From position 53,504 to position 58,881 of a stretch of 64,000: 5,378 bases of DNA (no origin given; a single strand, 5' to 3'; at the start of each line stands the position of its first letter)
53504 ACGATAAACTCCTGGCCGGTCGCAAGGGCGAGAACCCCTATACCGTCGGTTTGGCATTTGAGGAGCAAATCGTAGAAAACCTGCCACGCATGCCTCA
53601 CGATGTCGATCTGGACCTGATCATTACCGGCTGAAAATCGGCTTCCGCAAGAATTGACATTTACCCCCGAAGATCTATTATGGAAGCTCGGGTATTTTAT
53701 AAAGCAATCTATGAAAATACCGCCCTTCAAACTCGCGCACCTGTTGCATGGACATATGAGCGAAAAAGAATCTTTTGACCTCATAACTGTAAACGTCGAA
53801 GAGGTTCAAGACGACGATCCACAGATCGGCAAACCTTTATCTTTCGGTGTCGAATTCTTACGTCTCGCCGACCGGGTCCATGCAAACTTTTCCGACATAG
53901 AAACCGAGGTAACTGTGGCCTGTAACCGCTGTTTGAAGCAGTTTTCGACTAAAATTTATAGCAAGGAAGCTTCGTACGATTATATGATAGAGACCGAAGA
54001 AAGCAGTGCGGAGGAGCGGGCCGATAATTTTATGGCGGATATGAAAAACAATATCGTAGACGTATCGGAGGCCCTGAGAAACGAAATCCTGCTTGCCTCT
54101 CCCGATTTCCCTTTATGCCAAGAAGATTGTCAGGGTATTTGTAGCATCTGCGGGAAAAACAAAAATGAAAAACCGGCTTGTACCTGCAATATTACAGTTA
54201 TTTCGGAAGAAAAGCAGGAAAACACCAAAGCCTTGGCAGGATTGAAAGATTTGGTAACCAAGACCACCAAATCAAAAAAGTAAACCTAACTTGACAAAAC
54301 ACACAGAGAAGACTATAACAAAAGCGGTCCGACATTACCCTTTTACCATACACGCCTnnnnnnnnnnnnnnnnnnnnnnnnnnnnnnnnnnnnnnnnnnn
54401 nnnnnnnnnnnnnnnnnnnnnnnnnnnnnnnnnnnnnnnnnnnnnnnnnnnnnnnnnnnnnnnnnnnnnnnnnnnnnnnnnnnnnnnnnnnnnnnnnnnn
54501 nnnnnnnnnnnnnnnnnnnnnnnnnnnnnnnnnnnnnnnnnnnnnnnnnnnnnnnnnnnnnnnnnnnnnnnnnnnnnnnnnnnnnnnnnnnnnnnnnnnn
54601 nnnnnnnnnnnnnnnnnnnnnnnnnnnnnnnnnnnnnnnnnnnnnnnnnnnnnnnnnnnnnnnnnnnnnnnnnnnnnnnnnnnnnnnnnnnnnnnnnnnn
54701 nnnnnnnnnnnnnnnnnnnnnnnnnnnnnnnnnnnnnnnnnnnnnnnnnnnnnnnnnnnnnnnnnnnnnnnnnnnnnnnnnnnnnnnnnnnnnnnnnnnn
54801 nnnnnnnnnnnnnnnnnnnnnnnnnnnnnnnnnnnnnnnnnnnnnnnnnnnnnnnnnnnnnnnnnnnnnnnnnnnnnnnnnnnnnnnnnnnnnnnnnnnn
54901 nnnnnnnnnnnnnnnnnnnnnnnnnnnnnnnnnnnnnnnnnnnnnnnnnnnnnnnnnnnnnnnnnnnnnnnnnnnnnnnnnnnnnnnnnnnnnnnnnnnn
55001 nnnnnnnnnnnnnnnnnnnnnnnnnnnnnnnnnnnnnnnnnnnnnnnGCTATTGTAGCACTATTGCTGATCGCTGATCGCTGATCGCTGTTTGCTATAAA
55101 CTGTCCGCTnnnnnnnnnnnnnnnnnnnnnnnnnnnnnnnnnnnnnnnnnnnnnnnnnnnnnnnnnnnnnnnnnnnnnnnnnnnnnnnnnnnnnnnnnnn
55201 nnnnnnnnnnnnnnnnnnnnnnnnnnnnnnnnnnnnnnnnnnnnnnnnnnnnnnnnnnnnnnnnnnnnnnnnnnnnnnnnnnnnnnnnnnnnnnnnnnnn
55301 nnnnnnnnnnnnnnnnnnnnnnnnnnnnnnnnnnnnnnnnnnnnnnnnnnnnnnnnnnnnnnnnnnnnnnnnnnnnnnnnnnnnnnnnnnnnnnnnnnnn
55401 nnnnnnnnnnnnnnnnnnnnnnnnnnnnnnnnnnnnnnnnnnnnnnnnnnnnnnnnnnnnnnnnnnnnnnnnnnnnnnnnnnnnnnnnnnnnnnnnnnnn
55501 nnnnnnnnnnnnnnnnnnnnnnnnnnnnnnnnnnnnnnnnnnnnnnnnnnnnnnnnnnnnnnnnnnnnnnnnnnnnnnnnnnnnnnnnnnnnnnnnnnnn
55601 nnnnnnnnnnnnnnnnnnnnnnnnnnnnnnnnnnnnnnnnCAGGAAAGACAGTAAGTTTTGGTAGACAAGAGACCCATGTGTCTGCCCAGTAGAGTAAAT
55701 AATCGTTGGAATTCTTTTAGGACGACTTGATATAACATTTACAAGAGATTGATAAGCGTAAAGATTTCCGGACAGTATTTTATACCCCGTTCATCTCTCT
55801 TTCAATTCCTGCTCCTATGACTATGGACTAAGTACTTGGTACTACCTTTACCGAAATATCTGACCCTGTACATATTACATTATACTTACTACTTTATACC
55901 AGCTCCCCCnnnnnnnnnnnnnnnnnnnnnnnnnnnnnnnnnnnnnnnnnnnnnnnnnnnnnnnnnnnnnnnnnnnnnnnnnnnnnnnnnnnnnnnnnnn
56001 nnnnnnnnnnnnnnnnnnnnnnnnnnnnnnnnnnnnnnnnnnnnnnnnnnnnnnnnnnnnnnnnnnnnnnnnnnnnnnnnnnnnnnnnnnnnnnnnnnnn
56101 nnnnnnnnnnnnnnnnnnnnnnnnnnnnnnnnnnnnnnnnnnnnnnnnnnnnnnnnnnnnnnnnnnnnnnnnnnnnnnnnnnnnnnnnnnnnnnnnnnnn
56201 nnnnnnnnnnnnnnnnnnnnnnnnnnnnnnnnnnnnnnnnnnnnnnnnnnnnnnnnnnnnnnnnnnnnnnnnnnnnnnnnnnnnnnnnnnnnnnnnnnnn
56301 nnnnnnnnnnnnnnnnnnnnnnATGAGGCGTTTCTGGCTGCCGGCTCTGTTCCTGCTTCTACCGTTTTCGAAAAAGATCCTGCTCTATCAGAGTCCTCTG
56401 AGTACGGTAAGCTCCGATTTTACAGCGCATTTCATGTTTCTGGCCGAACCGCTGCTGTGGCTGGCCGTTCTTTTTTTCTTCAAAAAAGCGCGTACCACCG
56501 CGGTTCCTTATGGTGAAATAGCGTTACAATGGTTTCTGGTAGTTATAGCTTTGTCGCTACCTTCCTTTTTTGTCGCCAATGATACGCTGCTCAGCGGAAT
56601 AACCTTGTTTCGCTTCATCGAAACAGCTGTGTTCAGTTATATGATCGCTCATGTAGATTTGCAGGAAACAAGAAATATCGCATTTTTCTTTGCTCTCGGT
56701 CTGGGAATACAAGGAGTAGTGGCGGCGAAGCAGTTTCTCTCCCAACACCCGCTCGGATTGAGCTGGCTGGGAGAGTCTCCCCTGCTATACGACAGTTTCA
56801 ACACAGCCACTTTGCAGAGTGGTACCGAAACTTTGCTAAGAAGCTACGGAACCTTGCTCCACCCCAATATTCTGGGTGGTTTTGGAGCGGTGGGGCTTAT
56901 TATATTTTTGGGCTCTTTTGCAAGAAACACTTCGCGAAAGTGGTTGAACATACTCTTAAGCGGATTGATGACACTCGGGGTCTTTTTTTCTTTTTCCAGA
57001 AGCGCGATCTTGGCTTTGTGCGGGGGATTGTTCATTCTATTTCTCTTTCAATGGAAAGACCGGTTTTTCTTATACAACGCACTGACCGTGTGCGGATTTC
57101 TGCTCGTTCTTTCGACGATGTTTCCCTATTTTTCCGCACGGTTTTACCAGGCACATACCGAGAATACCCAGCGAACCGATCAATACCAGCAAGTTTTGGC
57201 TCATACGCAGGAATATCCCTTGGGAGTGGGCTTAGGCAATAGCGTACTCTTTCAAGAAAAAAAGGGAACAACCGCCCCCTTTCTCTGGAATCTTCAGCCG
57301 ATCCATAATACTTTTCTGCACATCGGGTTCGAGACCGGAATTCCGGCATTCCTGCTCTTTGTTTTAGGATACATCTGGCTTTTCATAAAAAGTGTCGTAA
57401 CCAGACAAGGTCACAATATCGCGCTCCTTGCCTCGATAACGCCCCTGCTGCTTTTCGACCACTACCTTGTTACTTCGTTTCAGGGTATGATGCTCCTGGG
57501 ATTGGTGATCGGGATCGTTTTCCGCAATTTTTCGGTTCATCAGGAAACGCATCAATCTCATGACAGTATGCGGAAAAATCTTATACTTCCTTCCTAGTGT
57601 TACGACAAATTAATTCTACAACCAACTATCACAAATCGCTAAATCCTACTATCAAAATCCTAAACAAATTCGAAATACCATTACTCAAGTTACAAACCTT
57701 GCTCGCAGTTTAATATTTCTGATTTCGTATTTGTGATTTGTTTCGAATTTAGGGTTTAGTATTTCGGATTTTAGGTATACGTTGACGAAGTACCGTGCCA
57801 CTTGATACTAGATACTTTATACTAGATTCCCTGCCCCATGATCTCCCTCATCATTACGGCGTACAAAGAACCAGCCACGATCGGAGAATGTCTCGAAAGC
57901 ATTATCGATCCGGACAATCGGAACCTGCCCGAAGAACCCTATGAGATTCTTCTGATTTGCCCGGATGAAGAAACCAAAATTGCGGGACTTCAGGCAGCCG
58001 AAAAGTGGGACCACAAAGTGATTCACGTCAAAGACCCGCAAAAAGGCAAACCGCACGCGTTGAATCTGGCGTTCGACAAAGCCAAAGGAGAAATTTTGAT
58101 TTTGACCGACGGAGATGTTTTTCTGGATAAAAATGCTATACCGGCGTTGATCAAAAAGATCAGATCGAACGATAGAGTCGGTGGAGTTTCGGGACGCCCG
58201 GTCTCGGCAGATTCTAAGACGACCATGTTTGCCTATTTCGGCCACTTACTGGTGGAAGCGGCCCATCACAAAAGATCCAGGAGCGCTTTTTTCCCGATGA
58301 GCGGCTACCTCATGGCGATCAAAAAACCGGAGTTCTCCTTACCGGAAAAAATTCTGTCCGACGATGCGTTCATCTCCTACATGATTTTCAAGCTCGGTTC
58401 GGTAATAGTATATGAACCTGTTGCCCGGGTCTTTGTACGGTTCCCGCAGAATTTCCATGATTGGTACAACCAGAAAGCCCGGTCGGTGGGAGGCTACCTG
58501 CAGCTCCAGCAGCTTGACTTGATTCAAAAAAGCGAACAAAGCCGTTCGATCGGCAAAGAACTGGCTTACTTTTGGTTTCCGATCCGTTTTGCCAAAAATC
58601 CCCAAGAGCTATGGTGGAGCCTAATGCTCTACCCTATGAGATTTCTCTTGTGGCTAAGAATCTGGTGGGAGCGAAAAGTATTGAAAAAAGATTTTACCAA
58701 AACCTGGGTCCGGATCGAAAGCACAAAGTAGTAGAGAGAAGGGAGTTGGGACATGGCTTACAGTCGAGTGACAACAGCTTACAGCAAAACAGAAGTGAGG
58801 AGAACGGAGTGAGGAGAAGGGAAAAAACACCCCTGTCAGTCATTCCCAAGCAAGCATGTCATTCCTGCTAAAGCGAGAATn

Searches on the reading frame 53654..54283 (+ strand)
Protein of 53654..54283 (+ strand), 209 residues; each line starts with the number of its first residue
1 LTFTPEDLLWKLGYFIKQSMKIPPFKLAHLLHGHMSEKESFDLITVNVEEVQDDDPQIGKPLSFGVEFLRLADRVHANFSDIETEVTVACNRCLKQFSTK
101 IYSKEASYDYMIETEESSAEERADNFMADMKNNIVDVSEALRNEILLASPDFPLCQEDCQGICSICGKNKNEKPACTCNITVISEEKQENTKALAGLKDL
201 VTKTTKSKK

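Call 8: search_protein_families(library=pfam, proteins=[window:53654-54283:+], max_evalue=0.01)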
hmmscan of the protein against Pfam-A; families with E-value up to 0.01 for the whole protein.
window:53654-54283:+ (209 aa): 1 family
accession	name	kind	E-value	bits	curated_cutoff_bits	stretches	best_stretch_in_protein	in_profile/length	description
PF02620.22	YceD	-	2.8e-19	69.8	33.2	1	82-200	5-118/119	Large ribosomal RNA subunit accumulation protein YceD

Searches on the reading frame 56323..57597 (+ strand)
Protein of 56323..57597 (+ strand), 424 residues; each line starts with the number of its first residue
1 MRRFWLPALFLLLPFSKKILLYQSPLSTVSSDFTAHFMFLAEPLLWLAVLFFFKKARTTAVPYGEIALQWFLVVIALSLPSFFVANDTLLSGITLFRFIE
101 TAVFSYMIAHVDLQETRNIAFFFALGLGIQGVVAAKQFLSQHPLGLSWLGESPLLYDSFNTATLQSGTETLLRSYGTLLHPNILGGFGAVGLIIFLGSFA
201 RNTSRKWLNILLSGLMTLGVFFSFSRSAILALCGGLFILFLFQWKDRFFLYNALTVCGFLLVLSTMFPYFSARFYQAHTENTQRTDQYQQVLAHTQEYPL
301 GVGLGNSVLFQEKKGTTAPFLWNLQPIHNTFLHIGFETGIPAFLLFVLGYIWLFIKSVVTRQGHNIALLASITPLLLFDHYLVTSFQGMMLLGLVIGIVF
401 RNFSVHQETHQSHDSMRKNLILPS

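Call 22: search_protein_families(library=pfam, proteins=[window:56323-57597:+], max_evalue=0.01)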
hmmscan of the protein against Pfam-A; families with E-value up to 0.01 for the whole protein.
window:56323-57597:+ (424 aa): 1 family
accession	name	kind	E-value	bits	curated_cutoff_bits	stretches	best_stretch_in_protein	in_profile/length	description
PF04932.20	Wzy_C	-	1.9e-18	67.1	31.7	1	213-347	3-149/149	O-Antigen ligase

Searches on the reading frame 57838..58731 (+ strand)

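Call 22: search_protein_families(library=pfam, proteins=[window:57838-58731:+], max_evalue=0.01)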
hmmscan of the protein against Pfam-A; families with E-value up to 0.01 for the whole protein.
window:57838-58731:+ (297 aa): 4 families
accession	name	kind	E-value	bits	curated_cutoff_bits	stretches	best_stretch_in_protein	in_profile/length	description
PF13641.12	Glyco_tranf_2_3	-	7.9e-17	62.5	27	1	2-219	3-230/230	Glycosyltransferase like family 2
PF00535.33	Glycos_transf_2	-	4.1e-16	59.8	23.3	1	3-127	1-122/168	Glycosyl transferase family 2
PF13632.12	Glyco_trans_2_3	-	5.2e-07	30.1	27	1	168-267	90-177/198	Glycosyl transferase family group 2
PF13506.12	Glyco_transf_21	-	7.8e-05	22.7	21.7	1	71-163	16-111/174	Glycosyl transferase family 21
